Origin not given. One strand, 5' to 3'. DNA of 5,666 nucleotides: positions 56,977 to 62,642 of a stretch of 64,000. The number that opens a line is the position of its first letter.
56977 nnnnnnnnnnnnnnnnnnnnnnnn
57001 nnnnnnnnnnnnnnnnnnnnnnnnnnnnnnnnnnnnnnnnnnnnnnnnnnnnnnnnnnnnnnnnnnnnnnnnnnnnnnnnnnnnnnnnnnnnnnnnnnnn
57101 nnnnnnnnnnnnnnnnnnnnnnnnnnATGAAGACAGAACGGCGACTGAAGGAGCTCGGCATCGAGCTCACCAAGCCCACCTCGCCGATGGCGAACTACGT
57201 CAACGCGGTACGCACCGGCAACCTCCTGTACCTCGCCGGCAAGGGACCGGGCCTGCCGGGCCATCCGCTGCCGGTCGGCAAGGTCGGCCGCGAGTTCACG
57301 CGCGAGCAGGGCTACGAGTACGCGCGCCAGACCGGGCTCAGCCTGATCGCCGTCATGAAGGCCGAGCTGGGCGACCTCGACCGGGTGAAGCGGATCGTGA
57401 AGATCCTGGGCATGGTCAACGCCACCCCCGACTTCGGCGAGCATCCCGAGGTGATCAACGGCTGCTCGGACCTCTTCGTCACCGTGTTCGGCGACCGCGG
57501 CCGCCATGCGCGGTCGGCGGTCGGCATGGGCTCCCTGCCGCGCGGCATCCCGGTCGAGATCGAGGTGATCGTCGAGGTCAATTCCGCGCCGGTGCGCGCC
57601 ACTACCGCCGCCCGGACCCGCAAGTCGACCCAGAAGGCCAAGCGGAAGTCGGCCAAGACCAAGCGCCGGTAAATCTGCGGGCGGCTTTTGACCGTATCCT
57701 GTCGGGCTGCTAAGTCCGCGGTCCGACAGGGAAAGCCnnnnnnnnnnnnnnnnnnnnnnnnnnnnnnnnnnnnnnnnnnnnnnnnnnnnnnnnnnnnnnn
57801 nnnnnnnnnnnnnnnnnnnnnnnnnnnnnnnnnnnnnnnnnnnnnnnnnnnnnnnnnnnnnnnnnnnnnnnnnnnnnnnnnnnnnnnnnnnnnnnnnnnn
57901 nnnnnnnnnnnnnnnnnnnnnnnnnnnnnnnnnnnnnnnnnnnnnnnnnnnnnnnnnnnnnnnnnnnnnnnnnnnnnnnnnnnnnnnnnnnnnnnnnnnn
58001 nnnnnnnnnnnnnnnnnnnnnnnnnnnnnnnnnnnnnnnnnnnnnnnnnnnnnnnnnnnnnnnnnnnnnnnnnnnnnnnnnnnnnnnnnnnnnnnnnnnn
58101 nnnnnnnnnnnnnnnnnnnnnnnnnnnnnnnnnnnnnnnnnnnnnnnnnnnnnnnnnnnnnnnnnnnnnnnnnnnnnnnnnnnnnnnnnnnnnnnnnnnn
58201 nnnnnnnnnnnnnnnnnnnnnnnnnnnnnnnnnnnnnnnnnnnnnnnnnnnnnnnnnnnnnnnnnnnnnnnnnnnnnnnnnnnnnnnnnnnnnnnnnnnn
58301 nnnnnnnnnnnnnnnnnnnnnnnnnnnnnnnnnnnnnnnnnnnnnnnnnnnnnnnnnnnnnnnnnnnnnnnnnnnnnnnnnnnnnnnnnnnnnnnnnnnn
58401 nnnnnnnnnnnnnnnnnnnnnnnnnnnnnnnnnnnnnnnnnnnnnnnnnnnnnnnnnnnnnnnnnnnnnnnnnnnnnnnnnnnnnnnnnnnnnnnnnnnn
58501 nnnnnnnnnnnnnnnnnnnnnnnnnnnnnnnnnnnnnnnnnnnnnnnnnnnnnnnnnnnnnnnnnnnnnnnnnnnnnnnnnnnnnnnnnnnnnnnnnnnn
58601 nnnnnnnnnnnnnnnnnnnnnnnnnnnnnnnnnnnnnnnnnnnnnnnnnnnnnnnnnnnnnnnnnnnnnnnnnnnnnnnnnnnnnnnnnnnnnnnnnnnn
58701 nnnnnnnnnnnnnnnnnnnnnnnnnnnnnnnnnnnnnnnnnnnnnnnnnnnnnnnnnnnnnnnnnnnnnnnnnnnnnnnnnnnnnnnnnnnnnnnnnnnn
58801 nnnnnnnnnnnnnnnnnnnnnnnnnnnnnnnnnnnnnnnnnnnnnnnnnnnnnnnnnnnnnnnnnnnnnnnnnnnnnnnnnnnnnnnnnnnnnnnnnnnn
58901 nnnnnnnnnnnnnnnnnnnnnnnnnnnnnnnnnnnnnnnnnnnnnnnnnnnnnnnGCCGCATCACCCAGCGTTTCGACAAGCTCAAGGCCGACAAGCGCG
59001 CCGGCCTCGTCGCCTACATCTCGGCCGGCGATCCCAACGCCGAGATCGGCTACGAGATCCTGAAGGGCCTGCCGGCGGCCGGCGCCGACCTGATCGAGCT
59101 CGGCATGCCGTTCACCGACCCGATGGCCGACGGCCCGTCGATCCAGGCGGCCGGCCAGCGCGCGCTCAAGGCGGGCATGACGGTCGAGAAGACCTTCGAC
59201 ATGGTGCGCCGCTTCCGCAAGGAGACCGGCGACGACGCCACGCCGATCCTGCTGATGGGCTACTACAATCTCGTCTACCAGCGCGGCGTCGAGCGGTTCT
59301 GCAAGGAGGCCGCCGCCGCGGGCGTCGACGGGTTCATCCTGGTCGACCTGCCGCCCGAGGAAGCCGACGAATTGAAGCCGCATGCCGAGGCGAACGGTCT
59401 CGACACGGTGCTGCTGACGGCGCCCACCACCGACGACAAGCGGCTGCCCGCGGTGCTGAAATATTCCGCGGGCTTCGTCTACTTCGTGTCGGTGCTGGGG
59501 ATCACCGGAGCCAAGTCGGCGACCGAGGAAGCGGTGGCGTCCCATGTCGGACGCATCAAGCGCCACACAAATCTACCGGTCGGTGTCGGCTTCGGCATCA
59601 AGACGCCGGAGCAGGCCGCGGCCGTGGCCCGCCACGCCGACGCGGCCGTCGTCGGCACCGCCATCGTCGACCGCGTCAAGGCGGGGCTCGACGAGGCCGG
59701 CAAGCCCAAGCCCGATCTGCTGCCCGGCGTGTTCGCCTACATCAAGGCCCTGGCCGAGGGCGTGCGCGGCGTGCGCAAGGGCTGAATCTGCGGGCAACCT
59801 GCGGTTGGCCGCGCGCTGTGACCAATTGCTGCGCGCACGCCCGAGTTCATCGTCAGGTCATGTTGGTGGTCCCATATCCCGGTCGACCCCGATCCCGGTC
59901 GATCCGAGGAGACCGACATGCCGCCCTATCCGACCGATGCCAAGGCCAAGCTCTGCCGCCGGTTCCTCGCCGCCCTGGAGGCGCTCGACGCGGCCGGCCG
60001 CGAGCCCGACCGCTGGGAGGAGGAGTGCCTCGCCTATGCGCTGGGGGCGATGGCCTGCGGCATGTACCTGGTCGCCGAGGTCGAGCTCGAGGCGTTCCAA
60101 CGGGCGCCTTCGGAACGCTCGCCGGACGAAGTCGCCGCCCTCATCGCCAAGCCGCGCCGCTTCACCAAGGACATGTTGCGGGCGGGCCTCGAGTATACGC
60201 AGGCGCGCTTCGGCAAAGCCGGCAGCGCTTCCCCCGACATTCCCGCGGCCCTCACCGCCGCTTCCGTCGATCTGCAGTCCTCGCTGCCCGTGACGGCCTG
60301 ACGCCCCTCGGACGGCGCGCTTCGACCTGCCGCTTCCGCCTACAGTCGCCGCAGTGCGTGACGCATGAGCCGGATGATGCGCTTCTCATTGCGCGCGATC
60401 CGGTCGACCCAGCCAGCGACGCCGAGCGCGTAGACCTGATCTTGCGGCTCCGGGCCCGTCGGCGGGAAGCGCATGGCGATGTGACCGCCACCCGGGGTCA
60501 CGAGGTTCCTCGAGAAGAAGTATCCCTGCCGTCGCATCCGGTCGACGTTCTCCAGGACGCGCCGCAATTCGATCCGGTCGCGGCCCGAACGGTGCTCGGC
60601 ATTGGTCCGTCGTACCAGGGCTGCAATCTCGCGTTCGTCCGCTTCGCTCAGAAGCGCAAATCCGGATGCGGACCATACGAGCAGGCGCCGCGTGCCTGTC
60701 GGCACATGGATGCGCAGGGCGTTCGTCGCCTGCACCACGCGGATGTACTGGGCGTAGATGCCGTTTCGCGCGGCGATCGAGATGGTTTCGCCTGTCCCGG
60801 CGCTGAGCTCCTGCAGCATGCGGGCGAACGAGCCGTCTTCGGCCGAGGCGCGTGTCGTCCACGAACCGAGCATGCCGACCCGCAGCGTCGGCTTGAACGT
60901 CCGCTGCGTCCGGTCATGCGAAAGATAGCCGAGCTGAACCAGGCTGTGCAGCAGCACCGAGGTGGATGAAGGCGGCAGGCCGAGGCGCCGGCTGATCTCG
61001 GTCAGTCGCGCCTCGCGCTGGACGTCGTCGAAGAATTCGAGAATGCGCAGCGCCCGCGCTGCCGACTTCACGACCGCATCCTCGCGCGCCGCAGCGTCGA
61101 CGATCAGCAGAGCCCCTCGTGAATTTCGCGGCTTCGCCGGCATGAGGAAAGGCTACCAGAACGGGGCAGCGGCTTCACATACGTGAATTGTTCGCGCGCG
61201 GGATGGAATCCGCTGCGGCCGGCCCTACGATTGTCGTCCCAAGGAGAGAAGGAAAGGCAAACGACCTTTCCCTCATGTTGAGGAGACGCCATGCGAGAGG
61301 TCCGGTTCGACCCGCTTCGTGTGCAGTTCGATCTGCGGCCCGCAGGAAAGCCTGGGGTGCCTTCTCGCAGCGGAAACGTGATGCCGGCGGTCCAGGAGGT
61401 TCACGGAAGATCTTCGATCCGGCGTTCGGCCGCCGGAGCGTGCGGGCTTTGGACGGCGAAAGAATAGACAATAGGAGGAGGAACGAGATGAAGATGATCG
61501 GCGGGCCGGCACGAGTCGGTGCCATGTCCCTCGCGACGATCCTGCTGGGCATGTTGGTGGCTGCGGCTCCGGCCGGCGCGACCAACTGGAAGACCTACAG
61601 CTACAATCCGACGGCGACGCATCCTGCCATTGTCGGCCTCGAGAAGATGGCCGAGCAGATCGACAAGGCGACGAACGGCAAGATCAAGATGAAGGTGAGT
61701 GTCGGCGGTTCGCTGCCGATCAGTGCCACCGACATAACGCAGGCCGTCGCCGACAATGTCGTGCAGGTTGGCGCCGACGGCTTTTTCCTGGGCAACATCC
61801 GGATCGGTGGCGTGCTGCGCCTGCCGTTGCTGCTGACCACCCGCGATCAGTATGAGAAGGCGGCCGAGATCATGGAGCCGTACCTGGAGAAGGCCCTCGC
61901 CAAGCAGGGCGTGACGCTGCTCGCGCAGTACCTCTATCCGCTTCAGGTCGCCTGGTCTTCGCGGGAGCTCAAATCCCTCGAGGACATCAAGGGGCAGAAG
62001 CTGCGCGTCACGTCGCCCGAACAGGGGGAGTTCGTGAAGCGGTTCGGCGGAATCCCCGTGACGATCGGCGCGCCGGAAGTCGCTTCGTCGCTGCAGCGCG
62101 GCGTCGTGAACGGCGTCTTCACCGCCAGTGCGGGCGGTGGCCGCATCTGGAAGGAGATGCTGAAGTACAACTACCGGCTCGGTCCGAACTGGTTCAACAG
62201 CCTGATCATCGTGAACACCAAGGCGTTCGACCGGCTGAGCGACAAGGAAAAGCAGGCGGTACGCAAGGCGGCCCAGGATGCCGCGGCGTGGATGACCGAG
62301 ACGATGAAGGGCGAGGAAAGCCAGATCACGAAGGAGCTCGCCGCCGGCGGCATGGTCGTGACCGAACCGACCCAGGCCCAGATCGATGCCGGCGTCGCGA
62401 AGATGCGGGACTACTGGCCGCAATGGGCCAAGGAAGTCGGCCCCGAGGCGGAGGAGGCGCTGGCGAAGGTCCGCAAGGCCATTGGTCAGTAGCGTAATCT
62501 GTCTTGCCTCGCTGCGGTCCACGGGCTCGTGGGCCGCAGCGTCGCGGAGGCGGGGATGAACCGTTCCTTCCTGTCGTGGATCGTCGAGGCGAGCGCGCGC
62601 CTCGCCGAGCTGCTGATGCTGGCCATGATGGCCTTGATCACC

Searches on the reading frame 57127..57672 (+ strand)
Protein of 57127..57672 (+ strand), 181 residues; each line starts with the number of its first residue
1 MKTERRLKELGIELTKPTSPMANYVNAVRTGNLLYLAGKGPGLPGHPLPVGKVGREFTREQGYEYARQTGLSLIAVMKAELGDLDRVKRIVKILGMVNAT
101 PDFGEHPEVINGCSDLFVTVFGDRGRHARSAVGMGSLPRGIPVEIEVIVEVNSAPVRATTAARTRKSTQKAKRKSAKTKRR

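Call 82: search_protein_families(library=pfam, proteins=[window:57127-57672:+], max_evalue=0.00001)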
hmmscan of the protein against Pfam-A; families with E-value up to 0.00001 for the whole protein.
window:57127-57672:+ (181 aa): 2 families
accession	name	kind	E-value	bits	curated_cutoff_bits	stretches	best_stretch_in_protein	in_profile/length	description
PF14588.11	YjgF_endoribonc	-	4.3e-19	69.2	35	1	4-131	1-128/148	YjgF/chorismate_mutase-like, putative endoribonuclease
PF01042.26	Ribonuc_L-PSP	-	2.6e-11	44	27.3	1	19-150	6-120/121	Endoribonuclease L-PSP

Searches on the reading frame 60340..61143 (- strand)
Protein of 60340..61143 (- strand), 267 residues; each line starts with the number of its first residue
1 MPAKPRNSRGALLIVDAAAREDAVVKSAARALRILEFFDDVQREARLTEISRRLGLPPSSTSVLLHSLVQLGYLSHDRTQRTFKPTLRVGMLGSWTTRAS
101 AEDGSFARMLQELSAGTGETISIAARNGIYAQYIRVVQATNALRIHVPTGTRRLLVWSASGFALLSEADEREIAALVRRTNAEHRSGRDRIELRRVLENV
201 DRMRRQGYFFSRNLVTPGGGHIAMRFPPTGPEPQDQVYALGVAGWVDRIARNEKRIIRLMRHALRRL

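Call 82: search_protein_families(library=pfam, proteins=[window:60340-61143:-], max_evalue=0.00001)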
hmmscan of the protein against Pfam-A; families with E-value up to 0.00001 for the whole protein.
window:60340-61143:- (267 aa): 2 families
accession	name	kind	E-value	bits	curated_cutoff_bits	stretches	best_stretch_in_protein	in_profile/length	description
PF09339.16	HTH_IclR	-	3.5e-15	56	22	1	27-77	1-51/52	IclR helix-turn-helix domain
PF01614.24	IclR_C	-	9.1e-14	51.8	24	1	107-262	14-167/174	Bacterial transcriptional regulator IclR C-terminal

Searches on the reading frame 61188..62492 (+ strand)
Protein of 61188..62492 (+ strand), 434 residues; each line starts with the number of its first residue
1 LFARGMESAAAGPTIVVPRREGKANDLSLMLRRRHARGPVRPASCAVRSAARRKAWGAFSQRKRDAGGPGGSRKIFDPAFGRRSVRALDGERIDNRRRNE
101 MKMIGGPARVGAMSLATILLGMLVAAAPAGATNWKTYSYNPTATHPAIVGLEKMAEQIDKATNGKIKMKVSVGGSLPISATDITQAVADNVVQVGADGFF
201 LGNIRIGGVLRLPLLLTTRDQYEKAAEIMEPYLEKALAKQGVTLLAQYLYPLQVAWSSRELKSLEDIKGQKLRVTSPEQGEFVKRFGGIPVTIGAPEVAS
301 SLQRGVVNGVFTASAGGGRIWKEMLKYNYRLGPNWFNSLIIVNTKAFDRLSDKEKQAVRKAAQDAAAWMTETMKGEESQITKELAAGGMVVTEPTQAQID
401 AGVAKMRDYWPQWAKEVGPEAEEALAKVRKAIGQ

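Call 82: search_protein_families(library=pfam, proteins=[window:61188-62492:+], max_evalue=0.00001)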
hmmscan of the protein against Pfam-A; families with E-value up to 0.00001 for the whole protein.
window:61188-62492:+ (434 aa): 1 family
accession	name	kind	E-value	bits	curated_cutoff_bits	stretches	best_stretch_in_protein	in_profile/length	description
PF03480.18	DctP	-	1.5e-36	126.6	23.4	1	138-415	2-285/286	Bacterial extracellular solute-binding protein, family 7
